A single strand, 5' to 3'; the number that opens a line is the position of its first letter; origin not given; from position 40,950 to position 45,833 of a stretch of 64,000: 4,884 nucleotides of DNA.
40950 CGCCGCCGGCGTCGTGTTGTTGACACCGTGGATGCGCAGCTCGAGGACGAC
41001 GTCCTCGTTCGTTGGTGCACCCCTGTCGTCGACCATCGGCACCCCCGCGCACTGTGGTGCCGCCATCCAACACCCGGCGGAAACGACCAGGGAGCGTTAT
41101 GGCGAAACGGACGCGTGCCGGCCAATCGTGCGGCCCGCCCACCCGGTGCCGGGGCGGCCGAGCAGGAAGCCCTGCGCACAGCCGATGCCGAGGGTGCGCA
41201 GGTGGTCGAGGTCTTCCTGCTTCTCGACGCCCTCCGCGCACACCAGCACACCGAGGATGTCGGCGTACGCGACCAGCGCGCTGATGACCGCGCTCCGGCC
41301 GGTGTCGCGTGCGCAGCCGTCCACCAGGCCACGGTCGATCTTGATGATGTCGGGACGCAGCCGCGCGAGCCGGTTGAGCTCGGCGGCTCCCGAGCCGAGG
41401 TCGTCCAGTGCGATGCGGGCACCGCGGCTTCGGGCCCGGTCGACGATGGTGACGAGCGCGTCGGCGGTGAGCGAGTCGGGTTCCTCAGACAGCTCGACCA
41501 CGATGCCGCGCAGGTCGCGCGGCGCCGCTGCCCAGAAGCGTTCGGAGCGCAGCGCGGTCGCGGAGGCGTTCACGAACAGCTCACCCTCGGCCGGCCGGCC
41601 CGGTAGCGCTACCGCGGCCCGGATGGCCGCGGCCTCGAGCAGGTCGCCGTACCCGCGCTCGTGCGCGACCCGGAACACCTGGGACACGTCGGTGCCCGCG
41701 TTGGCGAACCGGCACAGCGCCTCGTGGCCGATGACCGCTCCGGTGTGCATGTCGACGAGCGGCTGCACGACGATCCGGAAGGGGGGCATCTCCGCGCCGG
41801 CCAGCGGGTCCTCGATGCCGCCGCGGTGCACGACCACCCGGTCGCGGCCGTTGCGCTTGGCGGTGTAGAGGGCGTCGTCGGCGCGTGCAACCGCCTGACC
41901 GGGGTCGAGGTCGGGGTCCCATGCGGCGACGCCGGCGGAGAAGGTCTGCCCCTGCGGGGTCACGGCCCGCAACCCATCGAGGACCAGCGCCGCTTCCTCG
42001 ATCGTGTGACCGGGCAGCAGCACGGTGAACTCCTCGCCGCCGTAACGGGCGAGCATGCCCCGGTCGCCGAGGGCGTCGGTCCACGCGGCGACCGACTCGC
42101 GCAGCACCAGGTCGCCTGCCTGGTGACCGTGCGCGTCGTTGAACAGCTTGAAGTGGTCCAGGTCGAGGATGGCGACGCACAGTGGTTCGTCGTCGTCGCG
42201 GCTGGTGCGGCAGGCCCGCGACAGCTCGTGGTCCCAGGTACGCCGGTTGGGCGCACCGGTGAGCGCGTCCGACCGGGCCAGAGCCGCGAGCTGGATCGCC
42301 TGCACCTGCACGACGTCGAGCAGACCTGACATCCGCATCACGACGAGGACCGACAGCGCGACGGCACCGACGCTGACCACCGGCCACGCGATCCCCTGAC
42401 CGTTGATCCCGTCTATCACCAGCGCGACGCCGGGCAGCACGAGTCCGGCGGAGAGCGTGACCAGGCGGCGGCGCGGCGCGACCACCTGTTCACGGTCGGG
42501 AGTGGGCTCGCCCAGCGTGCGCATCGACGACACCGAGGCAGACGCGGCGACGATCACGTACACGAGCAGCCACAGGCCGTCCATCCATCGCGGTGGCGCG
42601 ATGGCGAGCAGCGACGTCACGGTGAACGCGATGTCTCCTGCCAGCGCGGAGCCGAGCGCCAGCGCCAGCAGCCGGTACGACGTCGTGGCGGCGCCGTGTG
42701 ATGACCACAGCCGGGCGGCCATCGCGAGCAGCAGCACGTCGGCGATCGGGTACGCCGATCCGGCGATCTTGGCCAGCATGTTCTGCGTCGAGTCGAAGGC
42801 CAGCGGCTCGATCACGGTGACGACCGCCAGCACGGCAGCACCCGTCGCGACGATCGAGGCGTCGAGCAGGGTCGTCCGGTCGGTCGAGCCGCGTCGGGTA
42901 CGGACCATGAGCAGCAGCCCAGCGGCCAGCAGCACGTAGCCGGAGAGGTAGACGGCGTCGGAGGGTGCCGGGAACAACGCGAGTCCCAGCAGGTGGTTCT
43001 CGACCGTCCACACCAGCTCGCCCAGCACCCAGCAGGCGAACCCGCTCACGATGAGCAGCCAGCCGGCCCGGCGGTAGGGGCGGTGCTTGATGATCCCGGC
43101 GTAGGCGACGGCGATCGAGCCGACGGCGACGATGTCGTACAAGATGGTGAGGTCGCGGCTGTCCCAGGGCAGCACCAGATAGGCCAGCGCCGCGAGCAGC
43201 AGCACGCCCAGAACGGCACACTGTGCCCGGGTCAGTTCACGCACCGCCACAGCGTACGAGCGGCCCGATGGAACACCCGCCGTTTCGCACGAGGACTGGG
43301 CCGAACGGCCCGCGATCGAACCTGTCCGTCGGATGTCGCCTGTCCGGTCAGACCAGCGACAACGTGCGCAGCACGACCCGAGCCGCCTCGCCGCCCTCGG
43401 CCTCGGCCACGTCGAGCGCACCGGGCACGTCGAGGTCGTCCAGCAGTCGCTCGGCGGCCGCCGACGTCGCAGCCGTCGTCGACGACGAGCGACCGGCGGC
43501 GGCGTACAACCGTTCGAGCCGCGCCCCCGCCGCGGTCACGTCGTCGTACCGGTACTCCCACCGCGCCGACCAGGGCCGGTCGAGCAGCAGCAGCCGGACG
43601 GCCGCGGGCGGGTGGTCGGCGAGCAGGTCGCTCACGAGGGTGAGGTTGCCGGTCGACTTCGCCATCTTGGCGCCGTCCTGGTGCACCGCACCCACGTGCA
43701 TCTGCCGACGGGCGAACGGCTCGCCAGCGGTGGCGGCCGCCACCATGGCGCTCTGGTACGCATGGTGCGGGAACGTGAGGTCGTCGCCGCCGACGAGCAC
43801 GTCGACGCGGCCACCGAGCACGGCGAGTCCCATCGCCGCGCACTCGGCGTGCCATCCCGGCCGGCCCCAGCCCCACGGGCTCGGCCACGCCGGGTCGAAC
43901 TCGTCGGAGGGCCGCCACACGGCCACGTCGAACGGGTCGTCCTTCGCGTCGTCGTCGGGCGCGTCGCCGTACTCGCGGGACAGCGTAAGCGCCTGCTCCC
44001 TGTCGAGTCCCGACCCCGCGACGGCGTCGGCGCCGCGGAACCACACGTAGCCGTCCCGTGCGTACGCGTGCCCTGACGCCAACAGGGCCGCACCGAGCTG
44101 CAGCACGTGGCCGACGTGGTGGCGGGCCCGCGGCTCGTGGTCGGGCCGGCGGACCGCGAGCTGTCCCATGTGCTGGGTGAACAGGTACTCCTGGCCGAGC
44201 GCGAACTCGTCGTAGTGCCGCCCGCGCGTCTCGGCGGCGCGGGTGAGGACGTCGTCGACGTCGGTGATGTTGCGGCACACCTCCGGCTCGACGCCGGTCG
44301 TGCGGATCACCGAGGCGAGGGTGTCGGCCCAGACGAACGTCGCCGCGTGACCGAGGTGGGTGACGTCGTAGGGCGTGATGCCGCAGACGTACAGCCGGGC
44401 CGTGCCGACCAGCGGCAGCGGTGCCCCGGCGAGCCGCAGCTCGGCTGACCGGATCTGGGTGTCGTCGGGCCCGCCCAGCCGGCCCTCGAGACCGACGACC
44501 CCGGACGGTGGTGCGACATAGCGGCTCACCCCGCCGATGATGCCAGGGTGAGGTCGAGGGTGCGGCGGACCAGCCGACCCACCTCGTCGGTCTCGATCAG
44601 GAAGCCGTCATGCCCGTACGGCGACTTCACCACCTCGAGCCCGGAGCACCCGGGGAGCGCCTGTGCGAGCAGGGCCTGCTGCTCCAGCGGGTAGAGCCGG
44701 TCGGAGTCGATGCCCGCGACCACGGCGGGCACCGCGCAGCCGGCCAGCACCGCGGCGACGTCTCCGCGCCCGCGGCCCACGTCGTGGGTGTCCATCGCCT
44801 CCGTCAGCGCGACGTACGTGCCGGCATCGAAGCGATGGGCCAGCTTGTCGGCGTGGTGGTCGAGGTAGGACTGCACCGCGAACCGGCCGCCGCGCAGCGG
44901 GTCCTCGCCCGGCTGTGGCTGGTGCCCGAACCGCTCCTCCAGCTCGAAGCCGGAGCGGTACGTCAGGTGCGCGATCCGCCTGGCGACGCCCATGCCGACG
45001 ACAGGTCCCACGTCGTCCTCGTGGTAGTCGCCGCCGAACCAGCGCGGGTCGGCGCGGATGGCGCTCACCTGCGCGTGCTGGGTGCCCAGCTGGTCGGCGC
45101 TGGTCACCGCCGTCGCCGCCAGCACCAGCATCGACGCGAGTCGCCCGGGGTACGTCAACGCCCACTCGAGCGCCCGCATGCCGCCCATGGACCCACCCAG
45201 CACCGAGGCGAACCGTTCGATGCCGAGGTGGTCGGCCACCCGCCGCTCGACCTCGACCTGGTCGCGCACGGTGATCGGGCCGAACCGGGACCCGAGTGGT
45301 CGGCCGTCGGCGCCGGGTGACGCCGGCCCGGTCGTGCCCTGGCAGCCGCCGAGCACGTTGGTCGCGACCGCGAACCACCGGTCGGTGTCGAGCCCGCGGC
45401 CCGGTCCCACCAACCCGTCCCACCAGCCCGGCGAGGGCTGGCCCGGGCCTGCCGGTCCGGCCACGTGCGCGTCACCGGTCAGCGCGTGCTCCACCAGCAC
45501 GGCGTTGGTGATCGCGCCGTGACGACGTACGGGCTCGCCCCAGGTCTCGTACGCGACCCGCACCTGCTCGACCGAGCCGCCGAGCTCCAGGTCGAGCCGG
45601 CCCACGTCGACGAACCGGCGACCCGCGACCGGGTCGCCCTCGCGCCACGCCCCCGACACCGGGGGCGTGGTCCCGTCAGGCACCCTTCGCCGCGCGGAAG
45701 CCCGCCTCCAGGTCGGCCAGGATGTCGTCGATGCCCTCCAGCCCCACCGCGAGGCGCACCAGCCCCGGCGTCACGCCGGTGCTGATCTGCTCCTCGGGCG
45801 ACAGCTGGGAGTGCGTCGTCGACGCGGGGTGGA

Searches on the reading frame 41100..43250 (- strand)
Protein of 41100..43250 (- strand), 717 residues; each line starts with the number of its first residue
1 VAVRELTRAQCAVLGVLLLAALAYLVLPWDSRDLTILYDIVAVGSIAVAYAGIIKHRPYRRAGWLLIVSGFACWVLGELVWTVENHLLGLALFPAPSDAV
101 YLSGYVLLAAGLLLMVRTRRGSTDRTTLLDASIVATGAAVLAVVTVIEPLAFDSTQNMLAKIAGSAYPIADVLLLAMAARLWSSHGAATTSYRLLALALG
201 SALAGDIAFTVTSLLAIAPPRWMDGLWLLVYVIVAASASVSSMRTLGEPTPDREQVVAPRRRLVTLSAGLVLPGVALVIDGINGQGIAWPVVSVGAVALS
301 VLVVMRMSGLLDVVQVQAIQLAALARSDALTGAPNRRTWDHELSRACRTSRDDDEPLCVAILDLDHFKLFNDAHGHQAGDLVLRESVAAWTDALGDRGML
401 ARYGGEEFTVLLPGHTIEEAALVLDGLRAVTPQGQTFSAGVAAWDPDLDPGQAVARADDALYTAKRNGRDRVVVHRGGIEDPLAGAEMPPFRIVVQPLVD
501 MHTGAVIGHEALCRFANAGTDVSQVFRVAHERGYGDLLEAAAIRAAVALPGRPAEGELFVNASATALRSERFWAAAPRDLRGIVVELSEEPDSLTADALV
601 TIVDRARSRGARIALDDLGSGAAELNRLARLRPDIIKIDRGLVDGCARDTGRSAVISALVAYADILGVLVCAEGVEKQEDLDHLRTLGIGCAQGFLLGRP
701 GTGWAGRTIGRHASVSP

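Call 16: search_protein_families(library=pfam, proteins=[window:41100-43250:-], max_evalue=0.001)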
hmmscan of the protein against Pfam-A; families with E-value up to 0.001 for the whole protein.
window:41100-43250:- (717 aa): 2 families
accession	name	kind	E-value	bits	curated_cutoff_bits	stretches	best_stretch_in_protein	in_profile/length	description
PF00563.25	EAL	-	2.9e-39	135.3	31.3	1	491-700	13-236/236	EAL domain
PF00990.26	GGDEF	-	7.5e-31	107.5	23.8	1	326-471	2-161/161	Diguanylate cyclase, GGDEF domain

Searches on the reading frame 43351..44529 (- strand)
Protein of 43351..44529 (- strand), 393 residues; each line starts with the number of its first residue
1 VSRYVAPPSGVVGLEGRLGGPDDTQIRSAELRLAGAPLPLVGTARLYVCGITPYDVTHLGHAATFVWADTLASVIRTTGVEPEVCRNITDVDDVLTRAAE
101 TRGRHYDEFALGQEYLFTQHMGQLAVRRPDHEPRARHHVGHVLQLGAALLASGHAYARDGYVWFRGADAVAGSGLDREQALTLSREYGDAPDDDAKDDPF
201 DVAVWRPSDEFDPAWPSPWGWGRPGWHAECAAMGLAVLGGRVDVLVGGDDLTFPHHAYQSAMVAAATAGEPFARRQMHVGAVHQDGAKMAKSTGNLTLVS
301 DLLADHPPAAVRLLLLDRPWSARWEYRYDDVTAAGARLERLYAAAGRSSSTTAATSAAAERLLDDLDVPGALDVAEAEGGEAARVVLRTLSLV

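Call 16: search_protein_families(library=pfam, proteins=[window:43351-44529:-], max_evalue=0.001)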
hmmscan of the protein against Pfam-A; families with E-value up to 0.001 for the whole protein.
window:43351-44529:- (393 aa): 2 families
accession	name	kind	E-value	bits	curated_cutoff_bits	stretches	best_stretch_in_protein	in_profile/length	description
PF01406.26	tRNA-synt_1e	-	5.5e-70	236.6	27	1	44-333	10-298/301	tRNA synthetases class I (C) catalytic domain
PF09334.17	tRNA-synt_1g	-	0.00074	18.8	20.1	0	245-322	287-362/391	tRNA synthetases class I (M)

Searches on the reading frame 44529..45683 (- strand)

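Call 16: search_protein_families(library=pfam, proteins=[window:44529-45683:-], max_evalue=0.001)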
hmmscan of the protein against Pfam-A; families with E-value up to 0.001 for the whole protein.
window:44529-45683:- (385 aa): 2 families
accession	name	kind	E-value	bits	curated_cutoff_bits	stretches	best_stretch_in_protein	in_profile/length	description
PF00561.26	Abhydrolase_1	-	2e-19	70.7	25.8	1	61-363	2-243/245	alpha/beta hydrolase fold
PF12146.15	Hydrolase_4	-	0.00022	21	27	1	160-199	79-117/239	Serine aminopeptidase, S33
